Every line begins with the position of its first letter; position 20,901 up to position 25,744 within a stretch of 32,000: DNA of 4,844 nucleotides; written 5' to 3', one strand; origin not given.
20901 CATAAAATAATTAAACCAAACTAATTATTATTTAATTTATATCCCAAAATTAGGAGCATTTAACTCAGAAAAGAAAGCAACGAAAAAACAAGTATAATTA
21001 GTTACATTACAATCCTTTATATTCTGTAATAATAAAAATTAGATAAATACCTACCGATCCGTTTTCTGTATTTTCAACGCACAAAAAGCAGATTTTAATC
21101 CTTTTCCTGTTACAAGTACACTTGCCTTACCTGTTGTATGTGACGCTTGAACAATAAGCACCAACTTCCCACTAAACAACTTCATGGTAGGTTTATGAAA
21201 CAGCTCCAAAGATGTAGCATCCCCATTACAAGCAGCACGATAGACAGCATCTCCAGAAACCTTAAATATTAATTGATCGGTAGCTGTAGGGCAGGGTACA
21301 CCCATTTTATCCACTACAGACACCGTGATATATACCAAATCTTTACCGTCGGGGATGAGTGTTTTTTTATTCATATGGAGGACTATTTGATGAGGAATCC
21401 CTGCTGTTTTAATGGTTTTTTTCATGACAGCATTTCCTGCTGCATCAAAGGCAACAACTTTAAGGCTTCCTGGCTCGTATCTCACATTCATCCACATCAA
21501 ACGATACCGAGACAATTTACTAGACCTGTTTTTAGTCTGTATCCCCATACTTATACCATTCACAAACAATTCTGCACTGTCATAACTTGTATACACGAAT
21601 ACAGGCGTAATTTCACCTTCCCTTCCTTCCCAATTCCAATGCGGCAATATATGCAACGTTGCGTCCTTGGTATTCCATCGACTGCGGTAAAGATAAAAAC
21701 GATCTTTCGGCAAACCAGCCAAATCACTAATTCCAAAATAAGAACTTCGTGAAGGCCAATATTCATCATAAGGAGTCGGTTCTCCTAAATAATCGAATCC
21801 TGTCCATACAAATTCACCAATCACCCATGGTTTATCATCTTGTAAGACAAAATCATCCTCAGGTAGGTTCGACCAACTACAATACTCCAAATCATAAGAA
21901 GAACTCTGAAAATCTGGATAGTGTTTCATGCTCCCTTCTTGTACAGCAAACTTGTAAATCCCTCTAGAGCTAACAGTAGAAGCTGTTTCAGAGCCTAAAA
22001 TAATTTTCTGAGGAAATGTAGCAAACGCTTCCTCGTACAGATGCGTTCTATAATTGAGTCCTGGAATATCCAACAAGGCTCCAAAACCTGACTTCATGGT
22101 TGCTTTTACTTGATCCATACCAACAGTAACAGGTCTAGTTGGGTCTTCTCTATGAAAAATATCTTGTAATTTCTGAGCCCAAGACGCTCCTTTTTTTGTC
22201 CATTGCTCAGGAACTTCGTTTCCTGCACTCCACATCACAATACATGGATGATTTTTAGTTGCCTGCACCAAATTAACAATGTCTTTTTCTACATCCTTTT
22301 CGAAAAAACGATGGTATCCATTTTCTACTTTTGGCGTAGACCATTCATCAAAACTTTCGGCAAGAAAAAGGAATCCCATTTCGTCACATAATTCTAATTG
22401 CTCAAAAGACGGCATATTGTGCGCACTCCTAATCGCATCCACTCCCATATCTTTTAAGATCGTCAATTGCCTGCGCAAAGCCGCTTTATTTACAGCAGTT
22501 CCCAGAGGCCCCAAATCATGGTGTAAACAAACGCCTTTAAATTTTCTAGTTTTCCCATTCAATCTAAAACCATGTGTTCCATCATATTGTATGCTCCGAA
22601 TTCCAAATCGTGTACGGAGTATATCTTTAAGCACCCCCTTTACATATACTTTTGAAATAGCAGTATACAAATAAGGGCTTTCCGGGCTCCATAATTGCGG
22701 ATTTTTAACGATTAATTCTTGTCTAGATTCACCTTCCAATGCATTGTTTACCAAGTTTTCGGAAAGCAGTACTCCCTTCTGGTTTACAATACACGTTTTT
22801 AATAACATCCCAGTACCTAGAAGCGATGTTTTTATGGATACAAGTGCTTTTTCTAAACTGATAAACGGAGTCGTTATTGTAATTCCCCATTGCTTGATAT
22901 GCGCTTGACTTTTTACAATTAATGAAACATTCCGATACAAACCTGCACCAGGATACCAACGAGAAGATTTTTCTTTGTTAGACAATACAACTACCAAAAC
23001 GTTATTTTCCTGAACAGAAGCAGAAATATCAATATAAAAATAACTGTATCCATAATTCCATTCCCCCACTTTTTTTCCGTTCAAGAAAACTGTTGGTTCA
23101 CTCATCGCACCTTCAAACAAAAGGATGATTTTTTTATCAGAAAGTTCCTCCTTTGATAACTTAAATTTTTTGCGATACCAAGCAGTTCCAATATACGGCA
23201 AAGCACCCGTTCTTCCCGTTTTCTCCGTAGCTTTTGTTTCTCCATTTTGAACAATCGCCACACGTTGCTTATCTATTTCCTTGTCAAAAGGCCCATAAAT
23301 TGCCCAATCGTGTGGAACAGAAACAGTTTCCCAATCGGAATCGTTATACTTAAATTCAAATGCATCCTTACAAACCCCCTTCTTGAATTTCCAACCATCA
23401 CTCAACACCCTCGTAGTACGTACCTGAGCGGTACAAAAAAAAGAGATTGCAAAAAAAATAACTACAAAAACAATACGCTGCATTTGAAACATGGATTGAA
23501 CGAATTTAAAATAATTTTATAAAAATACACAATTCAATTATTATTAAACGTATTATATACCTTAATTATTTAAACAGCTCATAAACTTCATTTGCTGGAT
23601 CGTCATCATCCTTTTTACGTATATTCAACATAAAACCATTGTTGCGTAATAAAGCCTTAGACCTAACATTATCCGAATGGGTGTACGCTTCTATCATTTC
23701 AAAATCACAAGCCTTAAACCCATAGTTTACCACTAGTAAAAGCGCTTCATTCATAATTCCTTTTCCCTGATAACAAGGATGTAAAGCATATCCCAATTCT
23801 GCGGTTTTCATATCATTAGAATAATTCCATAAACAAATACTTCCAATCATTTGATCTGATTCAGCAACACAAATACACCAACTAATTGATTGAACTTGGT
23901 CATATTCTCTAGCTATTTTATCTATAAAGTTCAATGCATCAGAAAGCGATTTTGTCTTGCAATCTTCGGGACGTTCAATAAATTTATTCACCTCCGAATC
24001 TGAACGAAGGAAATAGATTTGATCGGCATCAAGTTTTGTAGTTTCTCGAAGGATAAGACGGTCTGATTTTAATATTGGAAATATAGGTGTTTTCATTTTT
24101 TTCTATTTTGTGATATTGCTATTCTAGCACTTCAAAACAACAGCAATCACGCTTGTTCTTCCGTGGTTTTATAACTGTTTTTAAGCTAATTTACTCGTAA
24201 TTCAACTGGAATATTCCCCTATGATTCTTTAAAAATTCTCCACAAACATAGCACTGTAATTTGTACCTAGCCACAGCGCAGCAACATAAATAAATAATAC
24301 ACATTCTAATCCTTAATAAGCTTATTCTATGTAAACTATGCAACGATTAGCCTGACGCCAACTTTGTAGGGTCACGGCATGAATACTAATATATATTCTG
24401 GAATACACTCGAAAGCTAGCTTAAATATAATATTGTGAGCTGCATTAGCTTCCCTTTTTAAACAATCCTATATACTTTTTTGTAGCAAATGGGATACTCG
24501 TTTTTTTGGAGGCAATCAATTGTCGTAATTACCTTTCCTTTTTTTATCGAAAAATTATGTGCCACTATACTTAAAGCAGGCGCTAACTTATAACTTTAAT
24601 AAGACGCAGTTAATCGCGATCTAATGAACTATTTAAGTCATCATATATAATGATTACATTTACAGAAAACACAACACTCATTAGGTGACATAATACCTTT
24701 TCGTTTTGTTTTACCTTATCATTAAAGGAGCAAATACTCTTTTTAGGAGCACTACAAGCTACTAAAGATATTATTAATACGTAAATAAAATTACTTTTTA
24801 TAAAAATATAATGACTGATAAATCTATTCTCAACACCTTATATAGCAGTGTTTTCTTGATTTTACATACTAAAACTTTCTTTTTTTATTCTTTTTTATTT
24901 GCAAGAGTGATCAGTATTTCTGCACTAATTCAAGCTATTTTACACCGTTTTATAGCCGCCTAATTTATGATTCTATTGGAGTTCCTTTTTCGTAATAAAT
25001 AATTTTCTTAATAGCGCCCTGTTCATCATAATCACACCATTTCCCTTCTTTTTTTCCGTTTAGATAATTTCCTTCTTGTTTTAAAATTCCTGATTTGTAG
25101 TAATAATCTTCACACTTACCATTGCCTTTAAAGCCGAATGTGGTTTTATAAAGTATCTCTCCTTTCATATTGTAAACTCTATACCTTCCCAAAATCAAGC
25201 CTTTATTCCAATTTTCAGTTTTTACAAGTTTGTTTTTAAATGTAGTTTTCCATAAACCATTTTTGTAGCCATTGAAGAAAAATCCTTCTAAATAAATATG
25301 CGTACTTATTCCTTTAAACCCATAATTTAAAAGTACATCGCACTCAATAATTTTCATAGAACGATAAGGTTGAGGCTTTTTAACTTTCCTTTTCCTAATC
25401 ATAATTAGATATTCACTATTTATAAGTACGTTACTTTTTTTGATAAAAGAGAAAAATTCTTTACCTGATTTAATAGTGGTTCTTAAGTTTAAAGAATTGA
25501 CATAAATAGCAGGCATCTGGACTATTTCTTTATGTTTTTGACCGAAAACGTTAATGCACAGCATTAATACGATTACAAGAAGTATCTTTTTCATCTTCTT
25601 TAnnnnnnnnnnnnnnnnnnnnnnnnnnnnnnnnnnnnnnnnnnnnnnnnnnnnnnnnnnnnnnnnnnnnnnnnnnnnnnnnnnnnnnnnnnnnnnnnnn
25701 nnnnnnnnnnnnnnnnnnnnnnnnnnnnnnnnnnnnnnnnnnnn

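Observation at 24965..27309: Orphan Hcp(TssD)-metzincin fusion with a co-transcribed secreted MORN/YwqK-type partner: candidate T6SS-iii effector-immunity pair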

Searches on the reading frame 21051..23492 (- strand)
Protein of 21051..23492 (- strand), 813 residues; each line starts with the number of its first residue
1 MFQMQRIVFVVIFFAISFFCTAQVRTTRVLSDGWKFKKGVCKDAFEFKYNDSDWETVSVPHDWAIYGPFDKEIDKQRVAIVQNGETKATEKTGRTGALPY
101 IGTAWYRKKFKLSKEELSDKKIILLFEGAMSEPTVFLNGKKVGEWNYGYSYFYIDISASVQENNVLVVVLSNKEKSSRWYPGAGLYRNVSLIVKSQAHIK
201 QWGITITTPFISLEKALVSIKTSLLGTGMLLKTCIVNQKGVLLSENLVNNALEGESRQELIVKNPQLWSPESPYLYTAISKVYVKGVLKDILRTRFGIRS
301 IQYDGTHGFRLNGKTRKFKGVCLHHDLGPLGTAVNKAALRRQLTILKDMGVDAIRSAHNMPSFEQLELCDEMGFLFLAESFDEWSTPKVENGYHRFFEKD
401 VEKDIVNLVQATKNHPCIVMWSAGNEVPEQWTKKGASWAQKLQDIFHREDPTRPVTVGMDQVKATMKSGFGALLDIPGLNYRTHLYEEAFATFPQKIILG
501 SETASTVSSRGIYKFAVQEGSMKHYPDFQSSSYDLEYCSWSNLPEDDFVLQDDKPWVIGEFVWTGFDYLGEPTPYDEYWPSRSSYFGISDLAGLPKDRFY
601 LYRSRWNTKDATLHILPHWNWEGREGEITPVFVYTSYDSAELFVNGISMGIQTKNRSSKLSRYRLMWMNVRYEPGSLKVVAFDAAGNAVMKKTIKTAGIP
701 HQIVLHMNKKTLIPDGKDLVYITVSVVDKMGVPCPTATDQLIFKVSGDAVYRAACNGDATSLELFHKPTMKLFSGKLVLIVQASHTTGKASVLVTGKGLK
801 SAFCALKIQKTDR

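Call 8: search_protein_families(library=pfam, proteins=[window:21051-23492:-], max_evalue=0.001)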
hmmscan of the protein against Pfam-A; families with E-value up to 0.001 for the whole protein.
window:21051-23492:- (813 aa): 6 families
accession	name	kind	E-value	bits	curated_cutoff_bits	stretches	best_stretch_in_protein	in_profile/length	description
PF18565.7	Glyco_hydro2_C5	-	1.9e-26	92.4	32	1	703-802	1-100/103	Glycoside hydrolase family 2 C-terminal domain 5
PF16355.11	DUF4982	-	1.1e-21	77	23.9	1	626-689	1-60/61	Domain of unknown function (DUF4982)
PF02836.23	Glyco_hydro_2_C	-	1.6e-21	77.2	21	1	309-572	8-269/302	Glycosyl hydrolases family 2, TIM barrel domain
PF02837.24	Glyco_hydro_2_N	-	4.5e-14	53.2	28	1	34-192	8-166/169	Glycosyl hydrolases family 2, sugar binding domain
PF00703.27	Glyco_hydro_2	-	3.8e-11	44.2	23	1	239-299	46-109/109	Glycosyl hydrolases family 2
PF22666.2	Glyco_hydro_2_N2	-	1.2e-07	32.4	27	1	104-173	50-120/167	Glycosyl hydrolase 2 galactose-binding domain-like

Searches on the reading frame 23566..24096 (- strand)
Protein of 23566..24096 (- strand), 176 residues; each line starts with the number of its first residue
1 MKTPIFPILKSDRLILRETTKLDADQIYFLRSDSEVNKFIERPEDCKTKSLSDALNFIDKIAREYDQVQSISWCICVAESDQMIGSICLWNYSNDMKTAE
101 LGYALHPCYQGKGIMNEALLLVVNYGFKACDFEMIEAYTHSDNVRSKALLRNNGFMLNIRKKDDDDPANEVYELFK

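Call 8: search_protein_families(library=pfam, proteins=[window:23566-24096:-], max_evalue=0.001)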
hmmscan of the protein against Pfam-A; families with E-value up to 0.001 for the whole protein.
window:23566-24096:- (176 aa): 4 families
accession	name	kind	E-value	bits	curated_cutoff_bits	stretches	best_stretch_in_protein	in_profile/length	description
PF13302.13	Acetyltransf_3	-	6.5e-30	105.1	25.4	1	13-155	1-137/138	Acetyltransferase (GNAT) domain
PF00583.31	Acetyltransf_1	-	6.5e-10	39.7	20.7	1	68-155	31-116/116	Acetyltransferase (GNAT) family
PF13420.13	Acetyltransf_4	-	1.6e-07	32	24.3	1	17-161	2-140/155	Acetyltransferase (GNAT) domain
PF13508.13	Acetyltransf_7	-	0.00067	20.4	27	0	74-155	4-82/84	Acetyltransferase (GNAT) domain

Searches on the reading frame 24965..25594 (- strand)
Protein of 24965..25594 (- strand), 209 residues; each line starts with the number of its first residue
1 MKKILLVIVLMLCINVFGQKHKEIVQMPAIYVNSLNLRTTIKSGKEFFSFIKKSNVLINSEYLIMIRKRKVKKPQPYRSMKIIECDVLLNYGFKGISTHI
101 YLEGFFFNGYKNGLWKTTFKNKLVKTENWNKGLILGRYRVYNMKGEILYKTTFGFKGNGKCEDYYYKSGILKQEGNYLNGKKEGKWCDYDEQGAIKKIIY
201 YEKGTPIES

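Call 3: search_protein_families(library=pfam, proteins=[window:24965-25594:-], max_evalue=1)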
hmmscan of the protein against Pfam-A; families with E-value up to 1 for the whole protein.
window:24965-25594:- (209 aa): 1 family
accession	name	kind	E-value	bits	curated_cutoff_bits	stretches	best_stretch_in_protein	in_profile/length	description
PF07661.19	MORN_2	-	0.086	13.5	29.6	2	164-179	7-22/22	MORN repeat variant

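Call 4: search_protein_families(library=ncbifam, proteins=[window:24965-25594:-], max_evalue=1)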
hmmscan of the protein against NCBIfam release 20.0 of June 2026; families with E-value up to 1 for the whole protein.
window:24965-25594:- (209 aa): 2 families
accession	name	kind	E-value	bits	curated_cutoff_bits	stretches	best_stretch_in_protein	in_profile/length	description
NF033566.1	adhes_LIC20035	equivalog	2e-05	23.6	250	1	106-204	111-214/434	LIC20035 family adhesin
NF052609.1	PhinosDhcerSyn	equivalog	0.077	12.4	480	1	7-65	51-109/305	phosphoinositol dihydroceramide synthase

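Call 48: search_protein_families(library=pfam, alignment_id=A2, max_evalue=0.1)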
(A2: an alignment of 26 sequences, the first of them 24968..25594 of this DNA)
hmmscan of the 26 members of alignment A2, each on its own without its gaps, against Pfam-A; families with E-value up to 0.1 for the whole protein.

A. member 1, window:24968-25594:- (209 aa): 1 family
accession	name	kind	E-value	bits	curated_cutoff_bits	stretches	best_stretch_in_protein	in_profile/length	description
PF07661.19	MORN_2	-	0.086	13.5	29.6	0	164-179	7-22/22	MORN repeat variant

B. families by the number of members that match (of 26 scanned): 10 families
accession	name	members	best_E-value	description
PF07661.19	MORN_2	14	5.7e-07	MORN repeat variant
PF02493.26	MORN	2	0.0067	MORN repeat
PF15529.11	Ntox24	2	0.047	Bacterial toxin 24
PF14007.11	YtpI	1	0.048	YtpI-like protein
PF25510.1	Ubiquitin_DCDC1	1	0.052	Doublecortin domain-containing protein 1-like, ubiquitin domain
PF08447.18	PAS_3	1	0.056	PAS fold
PF17138.9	DUF5111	1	0.059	Domain of unknown function (DUF5111)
PF13786.12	DUF4179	1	0.063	Domain of unknown function (DUF4179)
PF12063.14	ATG1-like_MIT1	1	0.088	Atg1-like, MIT domain 1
PF24050.1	T4_Cef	1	0.092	Phage T4 Cef protein family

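Call 49: search_solved_structures(query=A2, max_evalue=1, show_alignments=2)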
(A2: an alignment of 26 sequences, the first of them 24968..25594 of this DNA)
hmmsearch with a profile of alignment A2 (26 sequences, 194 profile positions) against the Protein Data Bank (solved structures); distinct sequences matched with E-value up to 1: 0.

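Call 66: find_homologous_proteins(query=window:24968-25594:-, max_evalue=0.001)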
Query window:24968-25594:- (209 aa): 32 proteins with E <= 0.001 among 200 candidates.
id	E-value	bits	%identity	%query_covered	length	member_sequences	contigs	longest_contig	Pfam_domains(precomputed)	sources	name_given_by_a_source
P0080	4.9e-135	466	100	100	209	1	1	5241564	-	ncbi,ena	-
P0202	6.8e-79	282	63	99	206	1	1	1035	-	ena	-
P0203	1.8e-74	268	61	100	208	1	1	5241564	-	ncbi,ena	-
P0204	1.4e-73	265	61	99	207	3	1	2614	-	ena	-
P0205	1.9e-68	248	59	99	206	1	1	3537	-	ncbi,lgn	-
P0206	1.2e-51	193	49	100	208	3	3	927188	-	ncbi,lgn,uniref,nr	ncbi:hypothetical protein C7448_101802 [Tenacibaculum gallaicum]|uniref:MORN repeat protein n=1 Tax=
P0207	1.7e-49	186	49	100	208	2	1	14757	-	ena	-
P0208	1.1e-48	184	46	99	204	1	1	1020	-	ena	-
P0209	9.9e-47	177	47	98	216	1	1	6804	-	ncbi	-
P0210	8.7e-46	174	44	100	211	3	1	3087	-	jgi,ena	jgi:antitoxin component YwqK of YwqJK toxin-antitoxin module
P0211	1.7e-45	173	44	100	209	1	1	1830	-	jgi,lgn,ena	-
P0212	2.0e-45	173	47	98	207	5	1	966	-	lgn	-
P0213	4.9e-45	172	48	100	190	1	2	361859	-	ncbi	-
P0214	6.6e-45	171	45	99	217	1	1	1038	-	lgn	-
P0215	2.1e-43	166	73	49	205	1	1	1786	-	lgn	-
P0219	3.1e-41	159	43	88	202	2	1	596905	PF07661.20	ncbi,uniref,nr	ncbi:hypothetical protein KO493_12540 [Tamlana agarivorans]|uniref:Uncharacterized protein n=1 Tax=P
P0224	2.1e-39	153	43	100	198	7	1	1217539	PF07661.20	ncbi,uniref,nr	ncbi:toxin-antitoxin system YwqK family antitoxin [Zobellia uliginosa]|uniref:toxin-antitoxin system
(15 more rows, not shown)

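Call 77: predict_structure(alignment_id=A4)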
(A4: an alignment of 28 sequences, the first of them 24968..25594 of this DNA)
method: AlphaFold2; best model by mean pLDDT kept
length: 209 residues; sequences in the alignment: 28
mean_pLDDT: 76.6   pTM: 0.62
mean pLDDT of the five models: 76.6, 73.0, 72.8, 70.9, 61.0
residues with pLDDT >= 90: 50; 70-90: 96; 50-70: 47; < 50: 16
segments of 3 or more residues with pLDDT < 50: 75-90
pLDDT, mean of each block of 10 residues (from residue 1): 88 79 69 90 85 83 90 49 37 77 94 92 90 82 82 64 59 66 75 77 79
secondary structure, 60 per line:
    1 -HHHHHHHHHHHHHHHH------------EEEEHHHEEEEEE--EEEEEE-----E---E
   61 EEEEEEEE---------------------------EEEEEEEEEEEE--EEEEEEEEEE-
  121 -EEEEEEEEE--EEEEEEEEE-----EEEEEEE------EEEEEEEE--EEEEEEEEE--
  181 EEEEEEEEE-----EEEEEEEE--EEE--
elements in order: H2-17 E30-33 E37-42 E45-50 E60-68 E96-107 E110-119 E122-130 E133-141 E147-153 E160-167 E170-178 E181-189 E195-202 E205-207

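Call 79: fold_search(model_id=the predicted structure, library=pdb)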
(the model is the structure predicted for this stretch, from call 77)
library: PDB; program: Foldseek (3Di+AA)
matches with E <= 10: 328; with E <= 0.001: 0
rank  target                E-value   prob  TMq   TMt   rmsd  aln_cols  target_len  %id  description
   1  4wac                  4.8e-03  1.00  0.23  0.11  12.8       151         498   14  Crystal Structure of TarM (released 2015-02-25)
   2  4x7r_A                1.3e-02  0.99  0.23  0.11  12.9       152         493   14  Crystal structure of S. aureus TarM G117R mutant in complex with Fondaparinux, alpha-GlcNAc-glycerol and UDP (released 2015-02-25)
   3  9e5c_4y               1.6e-02  0.94  0.22  0.08  11.6       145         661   16  Cryo-EM structure of 96 nm repeat of microtubule doublet from T. brucei flagellum (released 2025-03-12)
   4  6t69                  2.0e-02  0.66  0.21  0.22  18.7       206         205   11  Crystal structure of Toxoplasma gondii Morn1(V shape) (released 2020-11-18)
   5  7qh9_CCC              3.1e-02  0.97  0.23  0.11  12.4       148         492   11  TarM(Se)_G117R-4RboP (released 2023-05-10)
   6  9e5c_3d               3.1e-02  0.82  0.26  0.10  18.2       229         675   11  Cryo-EM structure of 96 nm repeat of microtubule doublet from T. brucei flagellum (released 2025-03-12)
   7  9uo9                  3.7e-02  0.38  0.19  0.16  18.6       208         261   12  Structure of mouse Junctophilin-2 (released 2026-01-21)
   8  7qh9_DDD              3.9e-02  0.97  0.24  0.11  11.2       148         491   10  TarM(Se)_G117R-4RboP (released 2023-05-10)
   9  6t68_A                3.9e-02  0.94  0.25  0.26  12.2       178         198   10  Crystal structure of Trypanosoma brucei Morn1 (released 2020-11-18)
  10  6kk9_C                3.9e-02  0.69  0.21  0.23  16.9       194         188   16  A Crystal structure of OspA mutant (released 2020-07-29)
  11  1mt6                  4.5e-02  0.97  0.27  0.20  11.4       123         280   13  Structure of histone H3 K4-specific methyltransferase SET7/9 with AdoHcy (released 2002-11-06)
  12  7qd7                  4.8e-02  0.95  0.24  0.11  12.5       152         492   11  TarM(Se)_G117R (released 2023-05-10)
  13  6szi_A                6.3e-02  0.18  0.16  0.04  21.6       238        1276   10  ASR Alternansucrase in complex with isomaltose (released 2020-06-17)
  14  5ngy_A                9.1e-02  0.14  0.14  0.04  22.6       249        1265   13  Crystal structure of Leuconostoc citreum NRRL B-1299 dextransucrase DSR-M (released 2017-11-01)
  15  5e9t_A                9.6e-02  0.77  0.16  0.07  11.0       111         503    5  Crystal structure of GtfA/B complex (released 2016-03-02)
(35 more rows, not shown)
